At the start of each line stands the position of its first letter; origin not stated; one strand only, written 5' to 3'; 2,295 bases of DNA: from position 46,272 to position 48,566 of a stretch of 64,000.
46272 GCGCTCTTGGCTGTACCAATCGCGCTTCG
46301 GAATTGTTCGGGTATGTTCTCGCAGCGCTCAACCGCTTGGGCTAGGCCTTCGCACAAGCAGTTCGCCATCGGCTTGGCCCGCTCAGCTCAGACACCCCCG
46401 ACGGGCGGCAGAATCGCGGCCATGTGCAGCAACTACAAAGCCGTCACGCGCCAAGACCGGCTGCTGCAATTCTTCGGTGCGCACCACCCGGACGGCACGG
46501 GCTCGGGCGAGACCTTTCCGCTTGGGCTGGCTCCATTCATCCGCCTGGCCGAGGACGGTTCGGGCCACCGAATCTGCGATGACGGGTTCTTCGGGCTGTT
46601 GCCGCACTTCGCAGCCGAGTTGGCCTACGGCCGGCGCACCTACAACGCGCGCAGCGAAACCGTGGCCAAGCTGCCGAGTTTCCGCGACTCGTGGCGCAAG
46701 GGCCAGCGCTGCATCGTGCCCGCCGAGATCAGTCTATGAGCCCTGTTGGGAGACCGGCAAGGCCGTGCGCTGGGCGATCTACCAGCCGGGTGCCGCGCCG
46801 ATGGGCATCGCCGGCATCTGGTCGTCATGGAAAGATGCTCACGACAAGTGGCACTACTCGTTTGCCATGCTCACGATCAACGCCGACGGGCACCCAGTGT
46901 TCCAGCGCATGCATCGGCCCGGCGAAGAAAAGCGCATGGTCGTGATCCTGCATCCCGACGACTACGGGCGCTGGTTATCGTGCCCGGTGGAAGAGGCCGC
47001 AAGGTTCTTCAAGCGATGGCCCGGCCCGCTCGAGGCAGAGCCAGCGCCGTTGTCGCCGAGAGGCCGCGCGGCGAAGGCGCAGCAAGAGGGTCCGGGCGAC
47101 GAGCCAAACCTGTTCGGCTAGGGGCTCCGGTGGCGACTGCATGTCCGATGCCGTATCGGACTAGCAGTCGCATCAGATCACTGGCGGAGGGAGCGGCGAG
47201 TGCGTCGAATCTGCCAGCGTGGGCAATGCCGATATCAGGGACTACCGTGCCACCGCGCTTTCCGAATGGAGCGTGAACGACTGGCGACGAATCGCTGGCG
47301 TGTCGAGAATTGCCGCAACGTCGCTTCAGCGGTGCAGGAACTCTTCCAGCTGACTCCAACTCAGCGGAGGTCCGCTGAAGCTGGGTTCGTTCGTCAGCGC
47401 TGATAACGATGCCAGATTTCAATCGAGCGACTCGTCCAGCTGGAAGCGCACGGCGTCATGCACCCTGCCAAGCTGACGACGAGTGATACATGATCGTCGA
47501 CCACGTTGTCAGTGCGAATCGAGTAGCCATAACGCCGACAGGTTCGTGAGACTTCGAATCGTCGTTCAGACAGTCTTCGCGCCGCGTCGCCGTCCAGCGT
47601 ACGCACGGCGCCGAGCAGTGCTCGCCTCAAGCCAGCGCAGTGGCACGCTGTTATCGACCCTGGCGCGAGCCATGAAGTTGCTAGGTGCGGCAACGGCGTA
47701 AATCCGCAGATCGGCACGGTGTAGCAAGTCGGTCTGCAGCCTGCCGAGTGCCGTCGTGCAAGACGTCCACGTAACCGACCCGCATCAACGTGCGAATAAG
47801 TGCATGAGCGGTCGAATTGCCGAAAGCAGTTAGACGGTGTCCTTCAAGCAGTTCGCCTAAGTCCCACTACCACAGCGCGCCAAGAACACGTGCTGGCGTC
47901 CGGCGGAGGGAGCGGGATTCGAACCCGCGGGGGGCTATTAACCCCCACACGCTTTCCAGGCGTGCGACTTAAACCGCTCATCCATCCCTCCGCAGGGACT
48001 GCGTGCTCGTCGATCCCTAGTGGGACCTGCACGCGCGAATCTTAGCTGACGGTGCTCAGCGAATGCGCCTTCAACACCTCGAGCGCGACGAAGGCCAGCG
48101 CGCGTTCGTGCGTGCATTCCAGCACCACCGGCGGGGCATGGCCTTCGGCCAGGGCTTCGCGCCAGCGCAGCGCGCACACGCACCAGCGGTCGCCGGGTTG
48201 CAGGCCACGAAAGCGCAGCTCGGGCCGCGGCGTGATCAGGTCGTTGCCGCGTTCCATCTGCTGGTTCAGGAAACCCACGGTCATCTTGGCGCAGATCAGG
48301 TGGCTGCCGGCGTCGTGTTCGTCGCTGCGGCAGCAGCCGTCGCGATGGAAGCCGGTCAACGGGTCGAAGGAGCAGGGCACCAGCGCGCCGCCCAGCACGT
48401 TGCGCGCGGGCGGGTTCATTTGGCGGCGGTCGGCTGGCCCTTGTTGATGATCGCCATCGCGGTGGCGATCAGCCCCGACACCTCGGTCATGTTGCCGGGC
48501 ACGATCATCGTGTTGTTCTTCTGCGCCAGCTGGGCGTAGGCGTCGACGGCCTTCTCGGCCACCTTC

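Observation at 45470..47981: Low-GC islet abutting the 3' end of tRNA-Ser(GGA) with no integrase: remnant genomic island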

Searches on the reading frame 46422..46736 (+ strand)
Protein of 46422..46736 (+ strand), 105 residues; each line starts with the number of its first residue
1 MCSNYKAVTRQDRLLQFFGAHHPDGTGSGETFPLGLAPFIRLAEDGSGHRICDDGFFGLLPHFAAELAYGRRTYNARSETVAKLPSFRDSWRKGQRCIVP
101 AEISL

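Call 8: search_protein_families(library=pfam, proteins=[window:46422-46736:+], max_evalue=1)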
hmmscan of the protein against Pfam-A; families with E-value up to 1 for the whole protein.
window:46422-46736:+ (105 aa): 1 family
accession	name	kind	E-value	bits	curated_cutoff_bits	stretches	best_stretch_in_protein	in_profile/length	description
PF02586.19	SRAP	-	1.5e-12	48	27.1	1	1-102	1-104/214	SOS response associated peptidase (SRAP)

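Call 30: search_protein_families(library=padloc, proteins=[window:46422-46736:+], max_evalue=1)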
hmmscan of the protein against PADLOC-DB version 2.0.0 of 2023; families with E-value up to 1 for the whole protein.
window:46422-46736:+ (105 aa): 0 families

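Call 31: search_protein_families(library=phrogs, proteins=[window:46422-46736:+], max_evalue=1)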
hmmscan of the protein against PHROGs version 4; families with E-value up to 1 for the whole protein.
window:46422-46736:+ (105 aa): 3 families
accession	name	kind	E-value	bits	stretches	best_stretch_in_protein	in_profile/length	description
phrog_1599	-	unknown function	8.5e-16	59.1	1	1-102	1-103/225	-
phrog_31689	-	unknown function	7.2e-13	49.6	1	1-94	1-89/92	-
phrog_37444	-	unknown function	0.036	15.1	1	16-34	20-38/43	-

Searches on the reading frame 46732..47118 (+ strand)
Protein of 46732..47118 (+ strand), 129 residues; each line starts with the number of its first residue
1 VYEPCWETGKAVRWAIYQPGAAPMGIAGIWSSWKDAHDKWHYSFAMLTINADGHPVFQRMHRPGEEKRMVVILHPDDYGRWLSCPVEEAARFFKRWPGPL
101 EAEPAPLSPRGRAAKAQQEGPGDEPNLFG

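Call 8: search_protein_families(library=pfam, proteins=[window:46732-47118:+], max_evalue=1)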
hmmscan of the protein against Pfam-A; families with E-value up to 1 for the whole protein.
window:46732-47118:+ (129 aa): 3 families
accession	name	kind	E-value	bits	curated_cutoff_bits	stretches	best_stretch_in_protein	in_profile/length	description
PF02586.19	SRAP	-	1.2e-11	45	27.1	1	6-90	109-191/214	SOS response associated peptidase (SRAP)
PF19811.4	DUF6294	-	0.013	16.5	34.9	1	15-75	3-58/88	Family of unknown function (DUF6294)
PF15074.11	CFAP90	-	0.26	12.4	32.6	1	65-95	48-78/92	Cilia and flagella associated protein 90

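Call 30: search_protein_families(library=padloc, proteins=[window:46732-47118:+], max_evalue=1)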
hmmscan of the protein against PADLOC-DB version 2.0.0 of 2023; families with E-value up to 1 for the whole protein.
window:46732-47118:+ (129 aa): 0 families

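Call 31: search_protein_families(library=phrogs, proteins=[window:46732-47118:+], max_evalue=1)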
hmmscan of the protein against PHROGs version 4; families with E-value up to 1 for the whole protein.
window:46732-47118:+ (129 aa): 2 families
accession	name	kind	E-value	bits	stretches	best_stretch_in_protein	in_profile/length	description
phrog_1599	-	unknown function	5.7e-21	76.1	1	2-96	106-197/225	-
phrog_31091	-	unknown function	0.33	12.2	1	60-84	24-48/79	-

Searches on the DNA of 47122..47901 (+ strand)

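Call 68: search_dna_similar(query=window:47122-47901:+, collection=plasmids, mode=distant, max_evalue=0.01, max_rows=10)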
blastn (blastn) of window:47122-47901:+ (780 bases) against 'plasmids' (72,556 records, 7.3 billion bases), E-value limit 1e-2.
No match.

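Call 69: search_dna_similar(query=window:47122-47901:+, collection=phages, mode=distant, max_evalue=0.01, max_rows=10)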
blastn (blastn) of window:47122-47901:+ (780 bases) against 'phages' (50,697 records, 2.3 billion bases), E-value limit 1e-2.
No match.

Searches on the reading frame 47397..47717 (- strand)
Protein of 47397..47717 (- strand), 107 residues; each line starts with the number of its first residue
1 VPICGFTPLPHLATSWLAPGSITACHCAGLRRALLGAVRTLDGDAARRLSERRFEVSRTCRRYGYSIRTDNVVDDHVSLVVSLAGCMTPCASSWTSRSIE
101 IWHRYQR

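Call 8: search_protein_families(library=pfam, proteins=[window:47397-47717:-], max_evalue=1)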
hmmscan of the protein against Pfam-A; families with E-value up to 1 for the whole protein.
window:47397-47717:- (107 aa): 1 family
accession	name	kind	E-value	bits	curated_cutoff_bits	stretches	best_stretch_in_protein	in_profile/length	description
PF08833.15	Axin_b-cat_bind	-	0.027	14.7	23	1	74-98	8-32/35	Axin beta-catenin binding motif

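Call 30: search_protein_families(library=padloc, proteins=[window:47397-47717:-], max_evalue=1)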
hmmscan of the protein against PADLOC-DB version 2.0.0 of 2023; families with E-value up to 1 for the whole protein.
window:47397-47717:- (107 aa): 0 families

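Call 31: search_protein_families(library=phrogs, proteins=[window:47397-47717:-], max_evalue=1)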
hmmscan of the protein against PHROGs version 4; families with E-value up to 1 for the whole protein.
window:47397-47717:- (107 aa): 0 families

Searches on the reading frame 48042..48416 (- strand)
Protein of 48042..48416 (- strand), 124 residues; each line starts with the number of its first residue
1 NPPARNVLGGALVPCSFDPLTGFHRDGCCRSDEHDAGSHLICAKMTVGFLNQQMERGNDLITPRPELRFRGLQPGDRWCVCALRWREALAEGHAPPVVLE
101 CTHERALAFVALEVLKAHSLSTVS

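Call 8: search_protein_families(library=pfam, proteins=[window:48045-48416:-], max_evalue=1)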
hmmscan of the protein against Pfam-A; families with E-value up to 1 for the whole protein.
window:48045-48416:- (124 aa): 2 families
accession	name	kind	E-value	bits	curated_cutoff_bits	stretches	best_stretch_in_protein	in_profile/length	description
PF09996.14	DUF2237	-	1.6e-49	167.1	25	1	5-118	1-114/115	Uncharacterized protein conserved in bacteria (DUF2237)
PF03447.22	NAD_binding_3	-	0.09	13.9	24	1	88-117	52-81/116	Homoserine dehydrogenase, NAD binding domain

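Call 21: find_encoding_contigs(protein=window:48042-48416:-, flank=10000, max_places=10)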
Protein window:48042-48416:- (124 aa): no gene with exactly this product is on record in the collection.
